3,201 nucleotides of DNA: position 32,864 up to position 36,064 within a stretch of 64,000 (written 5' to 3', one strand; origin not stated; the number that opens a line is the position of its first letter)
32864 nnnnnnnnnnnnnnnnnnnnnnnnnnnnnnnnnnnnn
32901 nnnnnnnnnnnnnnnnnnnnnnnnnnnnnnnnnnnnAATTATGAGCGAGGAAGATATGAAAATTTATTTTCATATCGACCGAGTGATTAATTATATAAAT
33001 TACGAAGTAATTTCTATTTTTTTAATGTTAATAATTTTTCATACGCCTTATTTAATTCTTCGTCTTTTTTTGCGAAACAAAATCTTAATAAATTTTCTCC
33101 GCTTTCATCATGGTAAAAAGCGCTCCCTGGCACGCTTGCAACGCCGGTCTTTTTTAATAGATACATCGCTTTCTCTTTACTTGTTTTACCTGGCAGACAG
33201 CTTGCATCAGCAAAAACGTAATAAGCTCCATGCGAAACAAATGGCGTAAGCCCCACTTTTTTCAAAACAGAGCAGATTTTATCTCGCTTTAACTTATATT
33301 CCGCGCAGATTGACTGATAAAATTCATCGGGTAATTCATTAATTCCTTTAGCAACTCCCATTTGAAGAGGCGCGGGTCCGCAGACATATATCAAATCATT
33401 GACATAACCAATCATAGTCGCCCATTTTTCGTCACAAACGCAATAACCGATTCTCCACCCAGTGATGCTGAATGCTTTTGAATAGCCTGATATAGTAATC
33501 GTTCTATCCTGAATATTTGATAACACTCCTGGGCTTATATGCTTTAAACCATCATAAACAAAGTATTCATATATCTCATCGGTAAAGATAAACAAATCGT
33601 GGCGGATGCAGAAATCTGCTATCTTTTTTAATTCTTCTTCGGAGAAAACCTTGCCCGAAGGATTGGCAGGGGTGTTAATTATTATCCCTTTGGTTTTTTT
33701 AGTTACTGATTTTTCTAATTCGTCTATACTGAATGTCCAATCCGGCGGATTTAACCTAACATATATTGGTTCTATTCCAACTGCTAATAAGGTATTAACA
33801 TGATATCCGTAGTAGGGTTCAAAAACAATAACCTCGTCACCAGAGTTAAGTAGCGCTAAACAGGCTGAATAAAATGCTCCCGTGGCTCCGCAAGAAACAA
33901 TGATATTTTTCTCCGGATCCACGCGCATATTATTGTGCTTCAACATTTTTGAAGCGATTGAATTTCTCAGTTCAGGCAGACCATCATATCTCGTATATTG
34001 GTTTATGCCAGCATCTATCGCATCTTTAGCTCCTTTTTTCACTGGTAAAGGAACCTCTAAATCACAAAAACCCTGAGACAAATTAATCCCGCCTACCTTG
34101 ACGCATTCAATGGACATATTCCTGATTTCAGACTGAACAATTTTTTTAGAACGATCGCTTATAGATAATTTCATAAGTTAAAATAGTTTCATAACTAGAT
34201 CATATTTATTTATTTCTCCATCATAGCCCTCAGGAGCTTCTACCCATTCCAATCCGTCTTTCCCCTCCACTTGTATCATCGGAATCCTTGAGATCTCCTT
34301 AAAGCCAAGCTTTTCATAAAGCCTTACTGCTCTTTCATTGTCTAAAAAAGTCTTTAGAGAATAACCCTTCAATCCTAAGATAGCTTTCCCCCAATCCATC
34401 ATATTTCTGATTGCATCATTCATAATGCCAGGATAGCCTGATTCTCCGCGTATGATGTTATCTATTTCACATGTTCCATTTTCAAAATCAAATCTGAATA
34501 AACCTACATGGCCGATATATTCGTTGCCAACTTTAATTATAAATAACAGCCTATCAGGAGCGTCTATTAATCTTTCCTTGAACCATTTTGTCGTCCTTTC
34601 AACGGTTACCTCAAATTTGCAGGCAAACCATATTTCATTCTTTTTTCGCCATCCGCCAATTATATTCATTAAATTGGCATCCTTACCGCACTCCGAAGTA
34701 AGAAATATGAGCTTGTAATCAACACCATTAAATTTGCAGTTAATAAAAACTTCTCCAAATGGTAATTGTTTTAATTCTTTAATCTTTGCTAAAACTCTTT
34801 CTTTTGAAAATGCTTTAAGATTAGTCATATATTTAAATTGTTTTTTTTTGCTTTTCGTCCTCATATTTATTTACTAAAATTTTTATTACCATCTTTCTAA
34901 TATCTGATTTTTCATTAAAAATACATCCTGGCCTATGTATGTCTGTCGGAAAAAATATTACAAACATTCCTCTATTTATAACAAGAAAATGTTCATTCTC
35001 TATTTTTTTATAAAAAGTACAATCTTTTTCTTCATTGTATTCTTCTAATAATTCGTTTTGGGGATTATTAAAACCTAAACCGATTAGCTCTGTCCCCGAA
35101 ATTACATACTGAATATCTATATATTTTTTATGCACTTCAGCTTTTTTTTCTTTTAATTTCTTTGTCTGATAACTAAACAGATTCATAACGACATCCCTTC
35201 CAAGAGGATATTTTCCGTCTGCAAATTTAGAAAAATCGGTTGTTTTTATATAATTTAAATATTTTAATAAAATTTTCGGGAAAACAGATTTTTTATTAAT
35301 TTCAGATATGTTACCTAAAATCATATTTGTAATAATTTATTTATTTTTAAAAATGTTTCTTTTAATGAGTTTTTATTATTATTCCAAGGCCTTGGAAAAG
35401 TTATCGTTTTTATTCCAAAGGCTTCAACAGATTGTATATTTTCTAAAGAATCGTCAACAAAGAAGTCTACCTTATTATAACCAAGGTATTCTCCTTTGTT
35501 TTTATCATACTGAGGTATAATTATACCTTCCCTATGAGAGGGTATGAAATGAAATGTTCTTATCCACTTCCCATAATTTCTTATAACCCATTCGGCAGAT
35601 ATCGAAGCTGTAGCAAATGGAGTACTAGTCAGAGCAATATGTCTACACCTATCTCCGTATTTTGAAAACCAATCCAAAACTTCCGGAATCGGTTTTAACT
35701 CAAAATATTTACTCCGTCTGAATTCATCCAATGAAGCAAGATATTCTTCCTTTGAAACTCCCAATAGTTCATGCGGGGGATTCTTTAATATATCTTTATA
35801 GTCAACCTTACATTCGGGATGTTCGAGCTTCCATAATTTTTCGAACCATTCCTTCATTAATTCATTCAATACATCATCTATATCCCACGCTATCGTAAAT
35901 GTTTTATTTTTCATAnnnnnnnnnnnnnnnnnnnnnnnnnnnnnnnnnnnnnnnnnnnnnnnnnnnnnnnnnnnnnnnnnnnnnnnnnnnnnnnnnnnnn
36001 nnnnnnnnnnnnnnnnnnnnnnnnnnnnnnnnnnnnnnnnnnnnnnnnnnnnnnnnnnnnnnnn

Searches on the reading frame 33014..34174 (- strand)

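Call 7: search_protein_families(library=pfam, proteins=[window:33014-34174:-], max_evalue=0.00001)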
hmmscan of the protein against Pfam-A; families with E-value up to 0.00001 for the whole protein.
window:33014-34174:- (386 aa): 3 families
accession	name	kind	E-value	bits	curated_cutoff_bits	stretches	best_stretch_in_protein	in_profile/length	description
PF00155.27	Aminotran_1_2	-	4.8e-65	220.5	19.7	1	29-380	3-360/361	Aminotransferase class I and II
PF01041.23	DegT_DnrJ_EryC1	-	2.4e-09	37.3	19.8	1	91-199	42-145/360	DegT/DnrJ/EryC1/StrS aminotransferase family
PF01053.26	Cys_Met_Meta_PP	-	3.9e-07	29.4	27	1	88-199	68-173/381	Cys/Met metabolism PLP-dependent enzyme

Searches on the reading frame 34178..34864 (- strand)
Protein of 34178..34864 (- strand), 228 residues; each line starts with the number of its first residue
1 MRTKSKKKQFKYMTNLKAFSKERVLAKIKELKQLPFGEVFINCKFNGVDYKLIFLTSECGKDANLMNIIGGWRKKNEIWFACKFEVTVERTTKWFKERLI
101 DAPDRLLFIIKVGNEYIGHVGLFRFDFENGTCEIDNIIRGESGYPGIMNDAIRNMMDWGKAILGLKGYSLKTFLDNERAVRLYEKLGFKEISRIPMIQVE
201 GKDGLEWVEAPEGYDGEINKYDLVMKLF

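Call 7: search_protein_families(library=pfam, proteins=[window:34178-34864:-], max_evalue=0.00001)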
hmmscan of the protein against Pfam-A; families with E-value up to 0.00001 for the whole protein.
window:34178-34864:- (228 aa): 2 families
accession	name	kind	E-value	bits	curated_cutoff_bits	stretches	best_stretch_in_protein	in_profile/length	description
PF13302.13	Acetyltransf_3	-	1.9e-12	48.5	25.4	1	72-189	18-138/138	Acetyltransferase (GNAT) domain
PF00583.31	Acetyltransf_1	-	1e-09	39.1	20.7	1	88-188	14-116/116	Acetyltransferase (GNAT) family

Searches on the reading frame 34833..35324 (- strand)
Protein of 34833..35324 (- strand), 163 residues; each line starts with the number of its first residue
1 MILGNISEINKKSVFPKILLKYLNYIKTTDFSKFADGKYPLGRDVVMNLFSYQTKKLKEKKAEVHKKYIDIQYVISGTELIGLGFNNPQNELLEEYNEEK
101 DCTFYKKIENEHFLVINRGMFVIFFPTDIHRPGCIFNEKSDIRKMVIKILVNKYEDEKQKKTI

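Call 9: search_protein_families(library=pfam, proteins=[window:34833-35324:-], max_evalue=0.00001)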
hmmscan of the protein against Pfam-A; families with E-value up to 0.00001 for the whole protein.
window:34833-35324:- (163 aa): 1 family
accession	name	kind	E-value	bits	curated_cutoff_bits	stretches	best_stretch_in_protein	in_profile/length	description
PF04074.18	DUF386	-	1.7e-44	151.8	26.5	1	1-149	1-144/145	YhcH/YjgK/YiaL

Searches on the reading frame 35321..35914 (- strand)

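Call 9: search_protein_families(library=pfam, proteins=[window:35321-35914:-], max_evalue=0.00001)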
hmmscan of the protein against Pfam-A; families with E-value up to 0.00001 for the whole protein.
window:35321-35914:- (197 aa): 1 family
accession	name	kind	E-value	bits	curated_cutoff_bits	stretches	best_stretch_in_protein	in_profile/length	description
PF06941.18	NT5C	-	4.6e-06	27.1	24.8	1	8-179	4-156/180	5' nucleotidase, deoxy (Pyrimidine), cytosolic type C protein (NT5C)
